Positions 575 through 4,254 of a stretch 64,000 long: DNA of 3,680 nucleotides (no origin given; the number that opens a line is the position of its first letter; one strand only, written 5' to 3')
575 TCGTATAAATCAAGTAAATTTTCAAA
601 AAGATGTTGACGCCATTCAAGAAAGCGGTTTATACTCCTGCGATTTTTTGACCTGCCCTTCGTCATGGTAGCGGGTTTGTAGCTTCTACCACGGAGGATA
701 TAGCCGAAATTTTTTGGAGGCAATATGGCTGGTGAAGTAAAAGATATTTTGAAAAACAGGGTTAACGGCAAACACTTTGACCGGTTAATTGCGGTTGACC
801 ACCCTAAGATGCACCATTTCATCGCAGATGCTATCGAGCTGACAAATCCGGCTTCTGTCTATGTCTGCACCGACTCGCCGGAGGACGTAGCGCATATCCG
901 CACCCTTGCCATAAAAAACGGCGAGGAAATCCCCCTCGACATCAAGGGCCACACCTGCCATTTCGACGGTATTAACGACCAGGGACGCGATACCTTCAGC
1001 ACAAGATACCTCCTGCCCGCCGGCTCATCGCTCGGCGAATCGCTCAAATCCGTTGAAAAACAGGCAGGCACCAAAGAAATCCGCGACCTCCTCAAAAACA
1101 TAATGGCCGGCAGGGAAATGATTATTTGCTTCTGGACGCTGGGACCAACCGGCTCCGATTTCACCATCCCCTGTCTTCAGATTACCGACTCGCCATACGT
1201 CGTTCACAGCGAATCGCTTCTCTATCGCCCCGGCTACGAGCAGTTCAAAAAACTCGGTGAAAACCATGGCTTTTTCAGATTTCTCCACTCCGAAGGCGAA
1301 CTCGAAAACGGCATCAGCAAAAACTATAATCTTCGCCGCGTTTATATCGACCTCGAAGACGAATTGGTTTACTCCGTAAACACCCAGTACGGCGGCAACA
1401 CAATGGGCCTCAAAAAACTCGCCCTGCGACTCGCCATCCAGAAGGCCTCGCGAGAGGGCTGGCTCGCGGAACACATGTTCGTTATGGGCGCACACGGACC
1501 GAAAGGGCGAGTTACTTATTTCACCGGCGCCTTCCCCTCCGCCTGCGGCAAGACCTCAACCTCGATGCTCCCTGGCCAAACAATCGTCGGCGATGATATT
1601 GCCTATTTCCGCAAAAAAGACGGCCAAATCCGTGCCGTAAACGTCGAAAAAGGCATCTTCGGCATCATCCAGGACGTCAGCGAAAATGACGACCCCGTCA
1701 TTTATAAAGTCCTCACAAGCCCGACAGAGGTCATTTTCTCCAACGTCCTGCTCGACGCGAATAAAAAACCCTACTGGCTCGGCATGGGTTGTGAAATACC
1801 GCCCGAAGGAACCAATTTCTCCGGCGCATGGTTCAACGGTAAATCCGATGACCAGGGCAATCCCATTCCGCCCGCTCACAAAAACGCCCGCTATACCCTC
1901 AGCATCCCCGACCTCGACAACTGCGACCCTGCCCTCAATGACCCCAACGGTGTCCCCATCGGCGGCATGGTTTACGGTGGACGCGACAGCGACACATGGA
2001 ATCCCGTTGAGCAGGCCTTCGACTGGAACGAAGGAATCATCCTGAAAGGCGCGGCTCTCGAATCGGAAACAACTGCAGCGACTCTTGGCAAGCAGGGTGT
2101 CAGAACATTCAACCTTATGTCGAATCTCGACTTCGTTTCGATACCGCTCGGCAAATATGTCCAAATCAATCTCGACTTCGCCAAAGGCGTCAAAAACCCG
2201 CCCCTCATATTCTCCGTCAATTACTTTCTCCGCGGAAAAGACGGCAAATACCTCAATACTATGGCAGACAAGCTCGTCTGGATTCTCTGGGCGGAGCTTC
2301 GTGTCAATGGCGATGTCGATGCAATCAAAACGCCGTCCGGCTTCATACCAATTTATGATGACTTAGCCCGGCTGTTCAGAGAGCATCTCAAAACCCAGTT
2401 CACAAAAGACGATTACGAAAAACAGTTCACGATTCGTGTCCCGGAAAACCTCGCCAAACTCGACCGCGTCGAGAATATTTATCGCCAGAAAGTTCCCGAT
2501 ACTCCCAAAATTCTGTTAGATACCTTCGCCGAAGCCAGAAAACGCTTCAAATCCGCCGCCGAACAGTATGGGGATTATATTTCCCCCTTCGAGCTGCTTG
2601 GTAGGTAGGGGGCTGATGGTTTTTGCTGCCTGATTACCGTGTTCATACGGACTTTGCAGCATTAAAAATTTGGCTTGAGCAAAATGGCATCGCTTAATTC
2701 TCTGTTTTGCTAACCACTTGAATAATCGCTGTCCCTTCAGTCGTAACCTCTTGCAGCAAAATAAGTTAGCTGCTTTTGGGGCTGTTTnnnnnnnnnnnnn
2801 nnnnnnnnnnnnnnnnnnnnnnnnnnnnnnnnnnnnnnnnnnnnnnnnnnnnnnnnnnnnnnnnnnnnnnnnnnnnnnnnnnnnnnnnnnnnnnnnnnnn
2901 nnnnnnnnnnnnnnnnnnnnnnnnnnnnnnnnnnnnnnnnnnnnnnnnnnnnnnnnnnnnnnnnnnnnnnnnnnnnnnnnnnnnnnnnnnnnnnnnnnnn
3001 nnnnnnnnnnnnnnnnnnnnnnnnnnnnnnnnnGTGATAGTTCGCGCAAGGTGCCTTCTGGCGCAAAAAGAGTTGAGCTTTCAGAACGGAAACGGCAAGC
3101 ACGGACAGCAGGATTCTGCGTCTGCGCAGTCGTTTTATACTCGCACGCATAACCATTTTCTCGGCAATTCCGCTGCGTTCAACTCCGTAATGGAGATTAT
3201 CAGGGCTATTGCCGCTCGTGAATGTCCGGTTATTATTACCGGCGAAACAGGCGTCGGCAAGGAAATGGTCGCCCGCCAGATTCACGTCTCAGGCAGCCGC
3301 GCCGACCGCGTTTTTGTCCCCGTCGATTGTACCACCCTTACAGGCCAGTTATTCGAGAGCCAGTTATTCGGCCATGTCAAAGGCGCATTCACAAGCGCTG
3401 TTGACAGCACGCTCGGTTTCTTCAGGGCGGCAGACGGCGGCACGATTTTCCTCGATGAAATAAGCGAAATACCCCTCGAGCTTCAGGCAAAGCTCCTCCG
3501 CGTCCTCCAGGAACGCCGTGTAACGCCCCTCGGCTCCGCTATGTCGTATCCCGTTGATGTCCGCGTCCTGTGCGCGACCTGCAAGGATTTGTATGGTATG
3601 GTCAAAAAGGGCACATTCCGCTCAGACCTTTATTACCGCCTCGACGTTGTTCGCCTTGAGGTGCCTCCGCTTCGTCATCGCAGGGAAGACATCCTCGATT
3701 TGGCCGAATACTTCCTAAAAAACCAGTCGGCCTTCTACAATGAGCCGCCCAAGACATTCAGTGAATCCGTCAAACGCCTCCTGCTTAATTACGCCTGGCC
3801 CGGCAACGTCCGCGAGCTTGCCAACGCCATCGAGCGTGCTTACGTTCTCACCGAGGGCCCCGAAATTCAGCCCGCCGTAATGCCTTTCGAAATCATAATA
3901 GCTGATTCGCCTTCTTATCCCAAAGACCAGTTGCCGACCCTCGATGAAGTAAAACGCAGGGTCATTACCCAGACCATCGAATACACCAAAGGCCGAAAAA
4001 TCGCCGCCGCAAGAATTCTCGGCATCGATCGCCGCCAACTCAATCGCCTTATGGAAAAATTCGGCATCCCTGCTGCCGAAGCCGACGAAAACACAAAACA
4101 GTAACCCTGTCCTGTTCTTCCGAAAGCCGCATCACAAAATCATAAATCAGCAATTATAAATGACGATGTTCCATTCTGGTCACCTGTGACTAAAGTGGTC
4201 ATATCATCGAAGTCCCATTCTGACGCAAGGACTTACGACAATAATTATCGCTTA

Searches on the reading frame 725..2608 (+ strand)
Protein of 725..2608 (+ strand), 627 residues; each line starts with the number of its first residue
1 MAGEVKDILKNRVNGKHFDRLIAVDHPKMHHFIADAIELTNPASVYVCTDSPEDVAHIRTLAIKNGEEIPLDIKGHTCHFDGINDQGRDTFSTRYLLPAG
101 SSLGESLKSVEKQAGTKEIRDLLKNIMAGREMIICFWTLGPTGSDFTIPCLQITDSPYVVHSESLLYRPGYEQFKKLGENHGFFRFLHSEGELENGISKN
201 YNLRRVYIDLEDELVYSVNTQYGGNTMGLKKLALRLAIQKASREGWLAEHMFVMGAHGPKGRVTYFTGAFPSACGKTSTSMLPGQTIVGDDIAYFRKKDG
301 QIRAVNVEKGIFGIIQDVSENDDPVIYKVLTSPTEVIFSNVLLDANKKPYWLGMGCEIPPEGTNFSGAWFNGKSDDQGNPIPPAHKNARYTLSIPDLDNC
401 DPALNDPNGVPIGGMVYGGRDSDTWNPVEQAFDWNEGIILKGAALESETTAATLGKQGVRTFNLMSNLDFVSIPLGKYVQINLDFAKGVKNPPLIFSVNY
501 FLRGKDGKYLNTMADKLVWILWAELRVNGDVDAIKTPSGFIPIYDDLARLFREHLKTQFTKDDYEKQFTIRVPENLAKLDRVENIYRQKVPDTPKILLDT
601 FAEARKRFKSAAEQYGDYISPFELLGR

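Call 10: search_protein_families(library=pfam, proteins=[window:725-2608:+], max_evalue=0.01)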
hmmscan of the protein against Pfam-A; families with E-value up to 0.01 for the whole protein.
window:725-2608:+ (627 aa): 3 families
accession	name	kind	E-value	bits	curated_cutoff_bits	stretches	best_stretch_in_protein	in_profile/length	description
PF00821.23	PEPCK_GTP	-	3.2e-105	352.3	23.8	1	246-607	1-357/357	Phosphoenolpyruvate carboxykinase C-terminal P-loop domain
PF17297.7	PEPCK_N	-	2e-59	201.3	23.8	1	32-241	2-217/218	Phosphoenolpyruvate carboxykinase N-terminal domain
PF01293.25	PEPCK_ATP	-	6.8e-08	32.1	26.5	1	122-348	77-289/465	Phosphoenolpyruvate carboxykinase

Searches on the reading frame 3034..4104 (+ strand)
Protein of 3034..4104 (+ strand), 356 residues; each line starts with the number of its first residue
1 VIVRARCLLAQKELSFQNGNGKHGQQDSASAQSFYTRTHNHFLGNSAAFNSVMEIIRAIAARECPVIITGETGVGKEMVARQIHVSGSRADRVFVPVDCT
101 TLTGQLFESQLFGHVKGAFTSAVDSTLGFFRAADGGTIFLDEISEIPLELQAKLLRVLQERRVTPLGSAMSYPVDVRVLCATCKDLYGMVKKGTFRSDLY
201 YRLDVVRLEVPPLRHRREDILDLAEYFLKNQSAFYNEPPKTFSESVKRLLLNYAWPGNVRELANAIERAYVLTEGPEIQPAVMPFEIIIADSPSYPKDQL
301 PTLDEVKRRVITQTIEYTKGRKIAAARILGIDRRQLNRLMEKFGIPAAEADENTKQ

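Call 10: search_protein_families(library=pfam, proteins=[window:3034-4104:+], max_evalue=0.01)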
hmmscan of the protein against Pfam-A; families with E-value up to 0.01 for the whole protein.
window:3034-4104:+ (356 aa): 9 families
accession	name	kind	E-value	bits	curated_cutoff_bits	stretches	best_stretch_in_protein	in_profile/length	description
PF00158.32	Sigma54_activat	-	5.9e-62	208.7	20.2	1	43-208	2-167/168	Sigma-54 interaction domain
PF25601.1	AAA_lid_14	-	3.5e-23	81.7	27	1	214-289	1-76/87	AAA+ ATPase lid domain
PF14532.12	Sigma54_activ_2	-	3.8e-22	79.5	25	1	43-213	1-138/138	Sigma-54 interaction domain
PF07728.20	AAA_5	-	3.5e-09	37.2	22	1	65-174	1-108/139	AAA domain (dynein-related subfamily)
PF02954.25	HTH_8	-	5.5e-09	36.1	22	1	303-343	2-42/42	Bacterial regulatory protein, Fis family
PF07724.20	AAA_2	-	0.00052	20.5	27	1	66-164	6-105/166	AAA domain (Cdc48 subfamily)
PF13191.12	AAA_16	-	0.00072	20.5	32.6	1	47-159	7-121/167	AAA ATPase domain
PF01078.27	Mg_chelatase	-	0.0051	16.7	20.3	0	132-182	104-156/207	Magnesium chelatase, subunit ChlI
PF13245.12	AAA_19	-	0.0082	16.8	25.1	0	60-161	8-117/134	AAA domain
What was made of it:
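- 3030..4104 (+): Sigma-54 enhancer-binding protein (EBP) with an AAA+ domain and a Fis-type HTH and no receiver domain. The conserved start is ATG 3030. In this window an extra A in the run 3065-3069 shifts the frame, so the listed ORF starts at GTG 3034. Pfam Sigma54_activat 5.9e-62 and HTH_8 (call 10).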
